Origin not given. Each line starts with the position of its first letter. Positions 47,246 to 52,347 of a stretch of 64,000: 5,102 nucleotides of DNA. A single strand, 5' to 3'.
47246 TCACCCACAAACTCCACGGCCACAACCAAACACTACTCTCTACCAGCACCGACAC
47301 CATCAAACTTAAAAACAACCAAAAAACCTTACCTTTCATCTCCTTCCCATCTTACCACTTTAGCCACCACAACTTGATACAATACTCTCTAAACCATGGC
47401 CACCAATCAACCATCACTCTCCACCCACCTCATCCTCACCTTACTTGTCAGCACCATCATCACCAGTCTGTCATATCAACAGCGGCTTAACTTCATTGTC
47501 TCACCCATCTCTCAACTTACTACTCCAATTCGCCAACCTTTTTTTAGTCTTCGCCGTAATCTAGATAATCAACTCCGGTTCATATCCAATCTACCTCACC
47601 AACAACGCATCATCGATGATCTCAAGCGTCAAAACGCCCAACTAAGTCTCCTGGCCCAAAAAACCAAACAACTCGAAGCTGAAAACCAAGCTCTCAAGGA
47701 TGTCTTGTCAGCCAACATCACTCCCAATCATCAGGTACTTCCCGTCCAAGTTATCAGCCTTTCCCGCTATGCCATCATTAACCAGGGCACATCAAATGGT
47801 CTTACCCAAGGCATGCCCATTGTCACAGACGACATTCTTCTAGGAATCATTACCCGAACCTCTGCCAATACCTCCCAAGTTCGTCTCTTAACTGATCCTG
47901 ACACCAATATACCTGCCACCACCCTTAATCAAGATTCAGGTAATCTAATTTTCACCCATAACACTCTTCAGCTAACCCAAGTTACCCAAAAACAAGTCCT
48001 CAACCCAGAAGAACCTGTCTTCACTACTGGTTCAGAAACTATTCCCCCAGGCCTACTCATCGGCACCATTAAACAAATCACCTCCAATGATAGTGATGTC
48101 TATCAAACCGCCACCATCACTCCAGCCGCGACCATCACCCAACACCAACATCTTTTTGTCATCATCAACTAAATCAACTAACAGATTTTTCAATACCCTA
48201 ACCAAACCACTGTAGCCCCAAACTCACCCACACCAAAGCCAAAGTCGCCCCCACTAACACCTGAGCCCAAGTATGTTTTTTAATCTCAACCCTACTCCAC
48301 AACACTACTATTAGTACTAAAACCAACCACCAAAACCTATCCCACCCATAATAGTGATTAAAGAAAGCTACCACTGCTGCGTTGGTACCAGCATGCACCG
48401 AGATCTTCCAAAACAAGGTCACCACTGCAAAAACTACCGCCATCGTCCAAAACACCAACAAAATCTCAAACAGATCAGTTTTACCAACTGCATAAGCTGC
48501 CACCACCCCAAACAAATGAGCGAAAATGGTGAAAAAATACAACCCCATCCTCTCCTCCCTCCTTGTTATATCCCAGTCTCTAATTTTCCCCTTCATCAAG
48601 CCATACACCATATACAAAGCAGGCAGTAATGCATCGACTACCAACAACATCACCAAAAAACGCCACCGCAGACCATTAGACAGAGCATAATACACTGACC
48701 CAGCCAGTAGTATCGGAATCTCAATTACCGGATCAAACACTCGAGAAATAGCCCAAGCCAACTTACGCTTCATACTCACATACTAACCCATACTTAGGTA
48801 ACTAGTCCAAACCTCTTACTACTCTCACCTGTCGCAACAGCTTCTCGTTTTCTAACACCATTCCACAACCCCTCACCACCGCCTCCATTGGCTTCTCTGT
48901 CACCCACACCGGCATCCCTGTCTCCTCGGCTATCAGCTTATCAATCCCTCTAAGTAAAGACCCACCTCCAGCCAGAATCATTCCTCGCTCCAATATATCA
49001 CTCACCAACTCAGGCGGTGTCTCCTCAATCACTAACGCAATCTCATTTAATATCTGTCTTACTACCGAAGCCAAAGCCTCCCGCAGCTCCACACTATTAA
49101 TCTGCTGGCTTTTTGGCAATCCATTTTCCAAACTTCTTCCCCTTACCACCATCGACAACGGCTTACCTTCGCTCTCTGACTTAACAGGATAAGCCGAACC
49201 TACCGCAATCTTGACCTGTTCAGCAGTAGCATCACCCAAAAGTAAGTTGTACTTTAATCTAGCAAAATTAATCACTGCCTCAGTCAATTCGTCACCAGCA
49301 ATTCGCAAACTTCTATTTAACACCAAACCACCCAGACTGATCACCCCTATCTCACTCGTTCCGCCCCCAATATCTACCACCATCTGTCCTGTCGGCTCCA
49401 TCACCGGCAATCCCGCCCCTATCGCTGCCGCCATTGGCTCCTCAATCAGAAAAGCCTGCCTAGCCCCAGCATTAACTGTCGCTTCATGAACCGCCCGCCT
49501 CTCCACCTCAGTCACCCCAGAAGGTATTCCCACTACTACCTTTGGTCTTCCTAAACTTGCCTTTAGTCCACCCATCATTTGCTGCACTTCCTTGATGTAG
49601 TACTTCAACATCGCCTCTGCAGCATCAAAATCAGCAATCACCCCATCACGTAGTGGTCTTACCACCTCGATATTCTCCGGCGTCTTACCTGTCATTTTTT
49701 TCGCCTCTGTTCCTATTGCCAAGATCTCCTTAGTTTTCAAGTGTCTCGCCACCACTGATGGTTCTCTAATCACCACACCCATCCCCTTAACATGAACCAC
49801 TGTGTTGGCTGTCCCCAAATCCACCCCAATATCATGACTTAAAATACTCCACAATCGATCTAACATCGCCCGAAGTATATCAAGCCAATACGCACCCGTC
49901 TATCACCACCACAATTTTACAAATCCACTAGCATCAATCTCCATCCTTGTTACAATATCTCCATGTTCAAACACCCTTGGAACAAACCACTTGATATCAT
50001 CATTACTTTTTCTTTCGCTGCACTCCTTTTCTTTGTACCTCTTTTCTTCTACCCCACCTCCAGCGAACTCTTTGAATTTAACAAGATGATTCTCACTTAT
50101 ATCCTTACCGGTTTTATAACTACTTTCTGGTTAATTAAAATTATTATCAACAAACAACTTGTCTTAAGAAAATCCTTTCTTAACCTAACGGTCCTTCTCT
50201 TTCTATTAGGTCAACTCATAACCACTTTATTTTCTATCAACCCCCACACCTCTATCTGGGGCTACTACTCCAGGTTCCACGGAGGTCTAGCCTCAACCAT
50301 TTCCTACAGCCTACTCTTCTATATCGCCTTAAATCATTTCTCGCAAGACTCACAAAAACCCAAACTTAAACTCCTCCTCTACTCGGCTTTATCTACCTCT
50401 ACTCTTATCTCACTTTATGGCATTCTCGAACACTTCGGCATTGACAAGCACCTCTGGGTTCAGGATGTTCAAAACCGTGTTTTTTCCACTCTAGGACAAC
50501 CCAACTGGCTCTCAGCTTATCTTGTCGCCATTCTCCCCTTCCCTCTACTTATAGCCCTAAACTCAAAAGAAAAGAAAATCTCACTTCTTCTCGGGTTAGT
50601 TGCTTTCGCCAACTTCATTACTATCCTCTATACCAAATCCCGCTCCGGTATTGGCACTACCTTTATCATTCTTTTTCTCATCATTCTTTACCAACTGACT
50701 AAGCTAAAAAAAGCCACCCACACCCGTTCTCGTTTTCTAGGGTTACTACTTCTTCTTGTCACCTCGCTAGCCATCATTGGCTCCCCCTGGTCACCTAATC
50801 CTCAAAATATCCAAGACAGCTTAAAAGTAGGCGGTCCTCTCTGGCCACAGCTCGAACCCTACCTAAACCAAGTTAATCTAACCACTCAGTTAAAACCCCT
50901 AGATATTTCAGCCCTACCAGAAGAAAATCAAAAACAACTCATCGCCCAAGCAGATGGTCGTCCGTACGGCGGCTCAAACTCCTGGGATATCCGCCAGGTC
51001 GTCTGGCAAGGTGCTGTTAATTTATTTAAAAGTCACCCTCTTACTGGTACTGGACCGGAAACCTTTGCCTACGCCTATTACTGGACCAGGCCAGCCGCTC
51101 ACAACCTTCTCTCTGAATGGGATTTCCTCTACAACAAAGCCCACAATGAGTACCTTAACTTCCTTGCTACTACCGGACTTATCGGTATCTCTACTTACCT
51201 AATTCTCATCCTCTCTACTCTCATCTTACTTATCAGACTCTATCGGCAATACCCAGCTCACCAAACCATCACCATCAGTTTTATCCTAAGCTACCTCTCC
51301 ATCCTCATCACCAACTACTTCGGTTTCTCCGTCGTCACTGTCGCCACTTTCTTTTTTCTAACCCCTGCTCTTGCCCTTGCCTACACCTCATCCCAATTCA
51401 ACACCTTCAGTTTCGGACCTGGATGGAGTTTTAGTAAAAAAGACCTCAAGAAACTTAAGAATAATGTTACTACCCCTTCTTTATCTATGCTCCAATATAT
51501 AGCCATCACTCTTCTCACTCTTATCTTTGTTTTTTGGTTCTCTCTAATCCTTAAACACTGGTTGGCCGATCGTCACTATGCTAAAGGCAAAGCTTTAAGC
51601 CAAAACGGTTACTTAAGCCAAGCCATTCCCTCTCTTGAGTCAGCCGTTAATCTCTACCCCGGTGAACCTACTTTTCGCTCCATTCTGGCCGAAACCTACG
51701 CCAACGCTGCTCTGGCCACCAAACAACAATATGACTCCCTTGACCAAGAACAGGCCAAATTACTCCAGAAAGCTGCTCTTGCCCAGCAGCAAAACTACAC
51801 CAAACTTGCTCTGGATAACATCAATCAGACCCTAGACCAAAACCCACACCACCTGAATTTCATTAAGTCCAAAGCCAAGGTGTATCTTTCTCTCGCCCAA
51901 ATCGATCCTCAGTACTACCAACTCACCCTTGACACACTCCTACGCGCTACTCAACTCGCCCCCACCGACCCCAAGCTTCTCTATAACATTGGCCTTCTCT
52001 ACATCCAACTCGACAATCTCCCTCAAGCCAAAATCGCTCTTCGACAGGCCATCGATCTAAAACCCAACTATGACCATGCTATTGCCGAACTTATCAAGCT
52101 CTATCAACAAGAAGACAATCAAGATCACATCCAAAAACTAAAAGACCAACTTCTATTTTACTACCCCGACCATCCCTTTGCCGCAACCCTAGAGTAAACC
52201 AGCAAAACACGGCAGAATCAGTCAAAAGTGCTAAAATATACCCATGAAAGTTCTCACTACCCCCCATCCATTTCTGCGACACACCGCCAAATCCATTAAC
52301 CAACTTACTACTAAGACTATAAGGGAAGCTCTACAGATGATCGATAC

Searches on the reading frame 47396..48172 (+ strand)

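Call 78: search_protein_families(library=pfam, proteins=[window:47396-48172:+], max_evalue=0.00001)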
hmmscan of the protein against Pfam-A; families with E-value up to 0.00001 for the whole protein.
window:47396-48172:+ (258 aa): 1 family
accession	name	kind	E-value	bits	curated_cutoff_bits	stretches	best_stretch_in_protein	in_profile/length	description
PF04085.20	MreC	-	2.2e-29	102.5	28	1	121-256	8-146/147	Rod shape-determining protein MreC, barrel core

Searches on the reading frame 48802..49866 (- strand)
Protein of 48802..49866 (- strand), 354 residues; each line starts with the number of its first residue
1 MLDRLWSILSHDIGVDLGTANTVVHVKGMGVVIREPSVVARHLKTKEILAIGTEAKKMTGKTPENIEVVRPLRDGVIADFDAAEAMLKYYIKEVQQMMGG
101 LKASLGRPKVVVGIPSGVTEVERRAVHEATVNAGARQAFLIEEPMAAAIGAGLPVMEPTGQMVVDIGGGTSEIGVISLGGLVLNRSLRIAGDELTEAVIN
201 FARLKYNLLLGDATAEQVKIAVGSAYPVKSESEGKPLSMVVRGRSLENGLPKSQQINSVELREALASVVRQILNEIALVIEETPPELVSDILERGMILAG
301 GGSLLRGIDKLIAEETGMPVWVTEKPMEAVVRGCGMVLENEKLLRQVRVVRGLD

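Call 78: search_protein_families(library=pfam, proteins=[window:48802-49866:-], max_evalue=0.00001)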
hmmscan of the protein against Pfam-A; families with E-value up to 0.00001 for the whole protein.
window:48802-49866:- (354 aa): 4 families
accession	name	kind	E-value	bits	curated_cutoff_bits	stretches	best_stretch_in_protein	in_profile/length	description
PF06723.19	MreB_Mbl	-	1.4e-131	438.6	27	1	11-344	2-325/327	MreB/Mbl protein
PF14450.12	FtsA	-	3.4e-12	47.3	31.8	1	162-325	1-112/127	Cell division protein FtsA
PF00012.26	HSP70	-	1.3e-11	43.9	20.6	1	106-336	130-370/599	Hsp70 protein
PF00022.25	Actin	-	5.4e-08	32.3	27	1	36-200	31-185/410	Actin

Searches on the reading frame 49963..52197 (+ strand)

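Call 78: search_protein_families(library=pfam, proteins=[window:49963-52197:+], max_evalue=0.00001)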
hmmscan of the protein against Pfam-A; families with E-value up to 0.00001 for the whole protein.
window:49963-52197:+ (744 aa): 5 families
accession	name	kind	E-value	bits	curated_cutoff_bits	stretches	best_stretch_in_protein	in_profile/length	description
PF04932.20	Wzy_C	-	8.8e-18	65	31.7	1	213-412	2-148/149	O-Antigen ligase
PF13181.12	TPR_8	-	1.6e-10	40.7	25.7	0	671-703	2-34/34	Tetratricopeptide repeat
PF13371.12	TPR_9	-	1.4e-09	38.3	35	1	649-712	8-69/73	Tetratricopeptide repeat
PF07719.23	TPR_2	-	2.6e-08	33.8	27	0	670-703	1-34/34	Tetratricopeptide repeat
PF13428.12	TPR_14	-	2e-06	28.3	23.5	0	538-577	4-43/44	Tetratricopeptide repeat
